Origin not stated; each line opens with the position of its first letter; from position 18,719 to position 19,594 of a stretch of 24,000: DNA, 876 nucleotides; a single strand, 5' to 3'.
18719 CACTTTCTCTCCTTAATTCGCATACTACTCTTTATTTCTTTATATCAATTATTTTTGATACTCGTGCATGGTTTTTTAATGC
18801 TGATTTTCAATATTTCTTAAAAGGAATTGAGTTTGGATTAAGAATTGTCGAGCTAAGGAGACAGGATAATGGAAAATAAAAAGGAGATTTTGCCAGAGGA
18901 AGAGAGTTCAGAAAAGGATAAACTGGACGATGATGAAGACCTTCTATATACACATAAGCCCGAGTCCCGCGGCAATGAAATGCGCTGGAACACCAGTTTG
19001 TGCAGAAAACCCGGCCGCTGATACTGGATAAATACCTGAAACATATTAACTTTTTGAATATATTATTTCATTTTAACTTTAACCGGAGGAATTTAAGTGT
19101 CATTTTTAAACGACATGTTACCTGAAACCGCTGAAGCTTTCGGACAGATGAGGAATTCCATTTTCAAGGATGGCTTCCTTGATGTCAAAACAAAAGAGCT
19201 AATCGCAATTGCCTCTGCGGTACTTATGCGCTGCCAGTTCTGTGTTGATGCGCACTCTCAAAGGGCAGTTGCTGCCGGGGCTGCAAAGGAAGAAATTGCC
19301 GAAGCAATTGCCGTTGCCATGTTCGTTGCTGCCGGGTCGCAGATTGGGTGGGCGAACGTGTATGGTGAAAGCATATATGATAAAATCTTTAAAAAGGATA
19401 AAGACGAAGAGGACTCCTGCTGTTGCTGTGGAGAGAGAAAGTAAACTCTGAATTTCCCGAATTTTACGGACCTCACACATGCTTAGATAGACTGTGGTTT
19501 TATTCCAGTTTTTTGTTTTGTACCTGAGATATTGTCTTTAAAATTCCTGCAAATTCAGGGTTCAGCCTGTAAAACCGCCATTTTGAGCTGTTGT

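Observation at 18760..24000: Thiol-rich metalloid island: ArsR + ACR3 with no visible ArsC/ArsA/ArsD, built around duplicated unknown cysteine proteins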

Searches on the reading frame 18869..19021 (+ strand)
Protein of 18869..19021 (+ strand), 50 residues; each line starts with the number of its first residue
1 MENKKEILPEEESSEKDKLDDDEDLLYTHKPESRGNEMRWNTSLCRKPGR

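Call 3: search_protein_families(library=pfam, max_evalue=0.01, proteins=[window:18869-19021:+])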
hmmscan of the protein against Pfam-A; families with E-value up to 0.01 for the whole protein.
window:18869-19021:+ (50 aa): 0 families

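Call 4: search_protein_families(library=ncbifam, max_evalue=0.01, proteins=[window:18869-19021:+])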
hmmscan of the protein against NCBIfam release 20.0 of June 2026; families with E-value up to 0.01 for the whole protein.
window:18869-19021:+ (50 aa): 0 families

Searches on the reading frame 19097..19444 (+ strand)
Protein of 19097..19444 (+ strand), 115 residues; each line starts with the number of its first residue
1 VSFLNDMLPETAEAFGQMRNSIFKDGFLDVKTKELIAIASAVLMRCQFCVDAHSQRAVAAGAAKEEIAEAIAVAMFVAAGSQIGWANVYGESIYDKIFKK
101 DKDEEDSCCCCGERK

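Call 3: search_protein_families(library=pfam, max_evalue=0.01, proteins=[window:19097-19444:+])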
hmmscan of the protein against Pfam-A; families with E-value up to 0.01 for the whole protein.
window:19097-19444:+ (115 aa): 1 family
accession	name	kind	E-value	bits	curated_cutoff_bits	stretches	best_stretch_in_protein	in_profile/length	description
PF02627.25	CMD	-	1.3e-21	76.8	23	1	9-83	1-75/84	Carboxymuconolactone decarboxylase family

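Call 4: search_protein_families(library=ncbifam, max_evalue=0.01, proteins=[window:19097-19444:+])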
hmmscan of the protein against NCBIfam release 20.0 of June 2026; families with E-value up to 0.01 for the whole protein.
window:19097-19444:+ (115 aa): 7 families
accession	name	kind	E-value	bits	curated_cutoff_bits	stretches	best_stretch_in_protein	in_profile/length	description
TIGR00778.1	ahpD_dom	domain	1.4e-16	59.7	27.8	1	28-74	3-49/51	alkylhydroperoxidase AhpD family core domain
TIGR04169.1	perox_w_seleSAM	hypoth_equivalog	5.4e-14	52.2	120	1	8-84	19-95/109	arsenosugar biosynthesis-associated peroxidase-like protein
NF041047.1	GSU3128_fam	equivalog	7.9e-10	38.7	110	1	27-81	16-70/84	GSU3128 family (seleno)protein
NF045649.1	2X_seleno_MduS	exception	1.1e-09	37.8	380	1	13-79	236-302/338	methyltransferase domain-containing selenoprotein MduS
NF041537.1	ArsM_AhpD_UU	exception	1.7e-09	36.9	510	1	14-80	267-333/345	arsenite methyltransferase/AhpD domain selenoprotein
TIGR01926.1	peroxid_rel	subfamily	4.9e-06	26.5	81.8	1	9-76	40-108/178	peroxidase-related enzyme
TIGR00777.1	ahpD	subfamily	5.8e-05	23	191.95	1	20-81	105-165/177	alkylhydroperoxidase, AhpD family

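Call 12: find_homologous_proteins(query=window:19097-19444:+, max_evalue=0.001)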
Query window:19097-19444:+ (115 aa): 374 proteins with E <= 0.001 among 383 candidates; the best 120 are listed.
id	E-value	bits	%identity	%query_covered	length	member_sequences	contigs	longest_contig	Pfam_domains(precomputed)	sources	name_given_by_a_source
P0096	5.4e-68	244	66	98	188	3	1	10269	PF02627.26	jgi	jgi:AhpD family alkylhydroperoxidase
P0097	1.4e-67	242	97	100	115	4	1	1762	PF02627.26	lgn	-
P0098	3.4e-64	232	94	98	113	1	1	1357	PF02627.26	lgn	-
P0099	9.5e-63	227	92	92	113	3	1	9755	PF02627.26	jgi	-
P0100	6.0e-62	224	89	98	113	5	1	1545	PF02627.26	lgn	-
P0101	3.1e-61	222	90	98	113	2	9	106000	PF02627.26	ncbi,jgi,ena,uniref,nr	ncbi:carboxymuconolactone decarboxylase family protein [Methanosarcina sp.]|jgi:AhpD family alkylhyd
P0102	4.9e-61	221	89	97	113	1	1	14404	PF02627.26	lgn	-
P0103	1.5e-60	220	88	98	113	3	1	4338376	PF02627.26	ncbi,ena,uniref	ncbi:carboxymuconolactone decarboxylase family protein [Methanosarcina hadiensis]|uniref:carboxymuco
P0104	2.8e-60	219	86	97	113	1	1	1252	PF02627.26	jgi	jgi:AhpD family alkylhydroperoxidase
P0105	5.4e-60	218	88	85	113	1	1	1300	PF02627.26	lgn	-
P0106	5.5e-60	218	87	92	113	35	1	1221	PF02627.26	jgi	jgi:AhpD family alkylhydroperoxidase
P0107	1.1e-59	217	88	85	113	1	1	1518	PF02627.26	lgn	-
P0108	1.4e-59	217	87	92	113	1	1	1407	PF02627.26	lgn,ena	-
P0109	1.7e-59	216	84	98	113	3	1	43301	PF02627.26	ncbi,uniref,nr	ncbi:carboxymuconolactone decarboxylase family protein [Methanosarcina sp. Z-7115]|uniref:Carboxymuc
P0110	1.8e-59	216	85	92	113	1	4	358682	PF02627.26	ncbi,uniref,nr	ncbi:carboxymuconolactone decarboxylase [Methanosarcina sp. 2.H.T.1A.6]|uniref:carboxymuconolactone 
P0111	2.0e-59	216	88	85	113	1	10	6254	PF02627.26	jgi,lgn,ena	jgi:AhpD family alkylhydroperoxidase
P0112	2.3e-59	216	86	92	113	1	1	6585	PF02627.26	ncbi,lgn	-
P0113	2.4e-59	216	86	98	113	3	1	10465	PF02627.26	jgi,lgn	jgi:AhpD family alkylhydroperoxidase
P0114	2.6e-59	216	87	85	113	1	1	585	PF02627.26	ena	-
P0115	2.6e-59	216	87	89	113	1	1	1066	PF02627.26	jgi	-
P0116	2.7e-59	216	86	85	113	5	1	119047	PF02627.26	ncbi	-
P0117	3.0e-59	216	88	98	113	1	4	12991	PF02627.26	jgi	jgi:AhpD family alkylhydroperoxidase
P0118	3.3e-59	216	86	89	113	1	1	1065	PF02627.26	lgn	-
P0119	3.6e-59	215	87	85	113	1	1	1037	PF02627.26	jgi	jgi:AhpD family alkylhydroperoxidase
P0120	3.9e-59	215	86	91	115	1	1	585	PF02627.26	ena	-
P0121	4.4e-59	215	83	98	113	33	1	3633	PF02627.26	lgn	-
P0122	4.5e-59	215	88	85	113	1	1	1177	PF02627.26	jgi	jgi:AhpD family alkylhydroperoxidase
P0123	4.8e-59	215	85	97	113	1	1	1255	PF02627.26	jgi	jgi:AhpD family alkylhydroperoxidase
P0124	4.9e-59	215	88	86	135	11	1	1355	PF02627.26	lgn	-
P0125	5.4e-59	215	82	98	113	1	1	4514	PF02627.26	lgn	-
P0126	5.9e-59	215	85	98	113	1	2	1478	PF02627.26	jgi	jgi:AhpD family alkylhydroperoxidase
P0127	6.1e-59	215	84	98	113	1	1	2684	PF02627.26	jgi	-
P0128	6.6e-59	215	85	92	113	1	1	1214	PF02627.26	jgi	jgi:AhpD family alkylhydroperoxidase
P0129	6.7e-59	215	86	85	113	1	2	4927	PF02627.26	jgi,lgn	-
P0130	6.8e-59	215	86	85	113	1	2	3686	PF02627.26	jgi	jgi:AhpD family alkylhydroperoxidase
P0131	8.6e-59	214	84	92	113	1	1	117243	PF02627.26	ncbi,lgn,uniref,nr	ncbi:carboxymuconolactone decarboxylase family protein [Methanosarcina sp. 1.H.A.2.2]|uniref:carboxy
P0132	8.6e-59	214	87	85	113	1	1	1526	PF02627.26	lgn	-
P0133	9.3e-59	214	86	91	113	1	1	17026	PF02627.26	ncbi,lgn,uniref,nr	ncbi:carboxymuconolactone decarboxylase family protein [Methanosarcina sp. 2.H.A.1B.4]|uniref:carbox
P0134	1.2e-58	214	86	92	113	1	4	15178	PF02627.26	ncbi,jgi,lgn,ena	-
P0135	1.5e-58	213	85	92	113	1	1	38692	PF02627.26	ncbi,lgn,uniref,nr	ncbi:carboxymuconolactone decarboxylase [Methanosarcina sp. 1.H.T.1A.1]|uniref:carboxymuconolactone 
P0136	1.9e-58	213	84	89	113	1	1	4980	PF02627.26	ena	-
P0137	2.0e-58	213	86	85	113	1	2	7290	PF02627.26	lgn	-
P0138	2.3e-58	213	86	85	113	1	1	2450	PF02627.26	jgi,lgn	jgi:AhpD family alkylhydroperoxidase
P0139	2.4e-58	213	85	92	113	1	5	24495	PF02627.26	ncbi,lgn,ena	-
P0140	2.7e-58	213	86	85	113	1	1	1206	PF02627.26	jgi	jgi:AhpD family alkylhydroperoxidase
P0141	2.9e-58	212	85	92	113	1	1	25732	PF02627.26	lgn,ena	-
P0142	3.0e-58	212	85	97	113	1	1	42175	PF02627.26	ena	-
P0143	3.0e-58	212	87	86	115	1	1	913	PF02627.26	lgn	-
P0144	3.0e-58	212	86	85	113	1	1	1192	PF02627.26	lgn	-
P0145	5.1e-58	212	88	88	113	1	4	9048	PF02627.26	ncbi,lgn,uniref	ncbi:hypothetical protein SDC9_110437 [bioreactor metagenome]|uniref:Carboxymuconolactone decarboxyl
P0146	5.2e-58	212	83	92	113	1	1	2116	PF02627.26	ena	-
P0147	5.2e-58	212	85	97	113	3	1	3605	PF02627.26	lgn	-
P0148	5.4e-58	212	85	85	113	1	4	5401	PF02627.26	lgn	-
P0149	9.1e-58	211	83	90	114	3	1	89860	PF02627.26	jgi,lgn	jgi:AhpD family alkylhydroperoxidase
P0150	9.2e-58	211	82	98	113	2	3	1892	PF02627.26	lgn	-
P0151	1.1e-57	211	83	97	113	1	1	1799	PF02627.26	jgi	jgi:AhpD family alkylhydroperoxidase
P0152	1.8e-57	210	82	92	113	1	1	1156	PF02627.26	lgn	-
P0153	1.8e-57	210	83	89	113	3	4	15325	PF02627.26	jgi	jgi:AhpD family alkylhydroperoxidase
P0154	2.1e-57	210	83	88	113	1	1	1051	PF02627.26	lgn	-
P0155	2.9e-57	209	83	89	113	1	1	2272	PF02627.26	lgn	-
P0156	3.6e-57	209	88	93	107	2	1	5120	PF02627.26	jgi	jgi:AhpD family alkylhydroperoxidase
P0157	3.9e-57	209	84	98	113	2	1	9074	PF02627.26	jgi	jgi:AhpD family alkylhydroperoxidase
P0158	4.7e-57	209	83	88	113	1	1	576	PF02627.26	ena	-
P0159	4.7e-57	209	83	88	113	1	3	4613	PF02627.26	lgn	-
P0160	4.9e-57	209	89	85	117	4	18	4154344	PF02627.26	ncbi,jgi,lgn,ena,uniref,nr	ncbi:carboxymuconolactone decarboxylase family protein [Methanosarcina mazei]|jgi:AhpD family alkylh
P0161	5.2e-57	208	84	88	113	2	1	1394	PF02627.26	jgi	jgi:AhpD family alkylhydroperoxidase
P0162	8.4e-57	208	83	88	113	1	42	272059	PF02627.26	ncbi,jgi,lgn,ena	jgi:AhpD family alkylhydroperoxidase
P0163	9.5e-57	208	82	88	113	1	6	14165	PF02627.26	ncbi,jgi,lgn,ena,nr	ncbi:MAG: carboxymuconolactone decarboxylase family protein [Methanosarcina sp.]|nr:carboxymuconolac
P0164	9.8e-57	208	82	88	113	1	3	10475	PF02627.26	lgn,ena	-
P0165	1.1e-56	207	82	89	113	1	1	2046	PF02627.26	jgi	jgi:AhpD family alkylhydroperoxidase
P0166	1.1e-56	207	86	85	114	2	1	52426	PF02627.26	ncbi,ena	-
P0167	1.2e-56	207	89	88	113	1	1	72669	PF02627.26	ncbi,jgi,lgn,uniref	ncbi:carboxymuconolactone decarboxylase family protein [Methanosarcina sp.]|jgi:AhpD family alkylhyd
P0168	1.3e-56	207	85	97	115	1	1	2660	PF02627.26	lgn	-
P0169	1.5e-56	207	87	97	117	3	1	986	PF02627.26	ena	-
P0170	1.6e-56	207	83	85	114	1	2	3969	PF02627.26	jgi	jgi:AhpD family alkylhydroperoxidase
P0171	1.6e-56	207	83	88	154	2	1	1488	PF02627.26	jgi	jgi:AhpD family alkylhydroperoxidase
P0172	1.9e-56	207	85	88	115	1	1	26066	PF02627.26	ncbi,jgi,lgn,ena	ncbi:MAG TPA: carboxymuconolactone decarboxylase family protein [Methanosarcina sp.]|jgi:AhpD family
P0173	1.9e-56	207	84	97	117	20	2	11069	PF02627.26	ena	-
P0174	2.2e-56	206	83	88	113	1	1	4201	PF02627.26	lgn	-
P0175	2.6e-56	206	80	98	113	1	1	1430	PF02627.26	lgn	-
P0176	3.2e-56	206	81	98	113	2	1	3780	PF02627.26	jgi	-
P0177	3.4e-56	206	82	98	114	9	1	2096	PF02627.26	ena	-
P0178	4.6e-56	205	82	88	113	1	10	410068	PF02627.26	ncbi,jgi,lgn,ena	jgi:AhpD family alkylhydroperoxidase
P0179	6.3e-56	205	81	98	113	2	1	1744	PF02627.26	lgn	-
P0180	7.2e-56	205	82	98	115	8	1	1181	PF02627.26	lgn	-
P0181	7.3e-56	205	84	96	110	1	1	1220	PF02627.26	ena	-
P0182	8.0e-56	205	82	88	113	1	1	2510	PF02627.26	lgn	-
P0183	8.8e-56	205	81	96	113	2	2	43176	PF02627.26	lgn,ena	-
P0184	8.9e-56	204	86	85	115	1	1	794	PF02627.26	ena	-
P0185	1.1e-55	204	81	88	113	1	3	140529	PF02627.26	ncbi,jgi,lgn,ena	jgi:AhpD family alkylhydroperoxidase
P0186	1.6e-55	204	81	88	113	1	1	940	PF02627.26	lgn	-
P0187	1.6e-55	204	81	88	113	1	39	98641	PF02627.26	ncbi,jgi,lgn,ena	ncbi:MAG: carboxymuconolactone decarboxylase family protein [Methanosarcina sp.]|jgi:AhpD family alk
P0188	1.7e-55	204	81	88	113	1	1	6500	PF02627.26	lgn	-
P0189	1.8e-55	204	80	94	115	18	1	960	PF02627.26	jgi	jgi:AhpD family alkylhydroperoxidase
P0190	1.9e-55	203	80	98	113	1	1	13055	PF02627.26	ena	-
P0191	2.0e-55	203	82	97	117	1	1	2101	PF02627.26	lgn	-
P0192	2.0e-55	203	82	92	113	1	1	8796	PF02627.26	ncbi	-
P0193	2.1e-55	203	80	98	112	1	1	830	PF02627.26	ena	-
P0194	2.3e-55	203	81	88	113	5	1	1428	PF02627.26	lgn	-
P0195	2.6e-55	203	80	98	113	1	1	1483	PF02627.26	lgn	-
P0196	2.8e-55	203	82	88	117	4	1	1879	PF02627.26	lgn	-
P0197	3.0e-55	203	81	85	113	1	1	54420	PF02627.26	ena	-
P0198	3.6e-55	203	79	98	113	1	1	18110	PF02627.26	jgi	-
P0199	4.0e-55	202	81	98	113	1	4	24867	PF02627.26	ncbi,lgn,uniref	ncbi:hypothetical protein SDC9_97861 [bioreactor metagenome]|uniref:Carboxymuconolactone decarboxyla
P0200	6.6e-55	202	83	93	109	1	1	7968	PF02627.26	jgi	jgi:AhpD family alkylhydroperoxidase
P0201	7.5e-55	202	78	98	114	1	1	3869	PF02627.26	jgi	jgi:AhpD family alkylhydroperoxidase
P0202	7.6e-55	201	79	98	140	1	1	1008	PF02627.26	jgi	jgi:AhpD family alkylhydroperoxidase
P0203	1.0e-54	201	83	97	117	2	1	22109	PF02627.26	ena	-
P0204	1.2e-54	201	82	97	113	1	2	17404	PF02627.26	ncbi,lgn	ncbi:MAG: carboxymuconolactone decarboxylase family protein [Methanosarcina sp.]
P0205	1.3e-54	201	78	98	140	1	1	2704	PF02627.26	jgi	jgi:AhpD family alkylhydroperoxidase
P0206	1.5e-54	201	81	98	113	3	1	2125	PF02627.26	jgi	jgi:AhpD family alkylhydroperoxidase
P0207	1.8e-54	200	78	98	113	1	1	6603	PF02627.26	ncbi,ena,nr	ncbi:MAG: hypothetical protein QG646_212 [Euryarchaeota archaeon]|nr:hypothetical protein [Euryarcha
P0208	3.0e-54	200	82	97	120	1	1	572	PF02627.26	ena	-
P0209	3.0e-54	200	83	97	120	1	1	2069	PF02627.26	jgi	jgi:AhpD family alkylhydroperoxidase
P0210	5.7e-54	199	78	98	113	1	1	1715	PF02627.26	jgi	jgi:AhpD family alkylhydroperoxidase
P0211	6.8e-54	198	81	97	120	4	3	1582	PF02627.26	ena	-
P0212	7.5e-54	198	82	97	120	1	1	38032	PF02627.26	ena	-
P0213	7.5e-54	198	83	90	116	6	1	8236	PF02627.26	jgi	jgi:alkylhydroperoxidase AhpD family core domain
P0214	9.9e-54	198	79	92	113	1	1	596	PF02627.26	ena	-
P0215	1.1e-53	198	81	97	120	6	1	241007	PF02627.26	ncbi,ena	-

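Call 74: search_solved_structures(query=window:19097-19444:+, max_evalue=0.001)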
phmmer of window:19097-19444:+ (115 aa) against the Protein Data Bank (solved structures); distinct sequences matched with E-value up to 0.001: 9.
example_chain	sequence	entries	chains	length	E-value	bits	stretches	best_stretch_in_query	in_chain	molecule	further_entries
3bey_A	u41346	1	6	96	5.4e-14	55.6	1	6-87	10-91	Conserved protein O27018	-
5dik_A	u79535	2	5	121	1.3e-13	54.3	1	7-86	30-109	Alkyl hydroperoxide reductase AhpD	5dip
7y4r_A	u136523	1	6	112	7.6e-13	51.9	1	7-85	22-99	CMD domain-containing protein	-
1vke_A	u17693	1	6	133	1.6e-11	47.6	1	14-79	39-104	carboxymuconolactone decarboxylase family protein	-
1p8c_A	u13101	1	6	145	1.9e-11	47.4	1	14-79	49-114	conserved hypothetical protein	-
2af7_A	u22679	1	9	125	3.8e-07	33.6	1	4-81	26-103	gamma-carboxymuconolactone decarboxylase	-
2ouw_A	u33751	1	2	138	0.00021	24.7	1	15-78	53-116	Alkylhydroperoxidase AhpD core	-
2cwq_A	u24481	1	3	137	0.00041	23.8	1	24-86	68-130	hypothetical protein TTHA0727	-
2q0t_A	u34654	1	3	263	0.00074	23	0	24-77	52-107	Putative gamma-carboxymuconolactone decarboxylase subunit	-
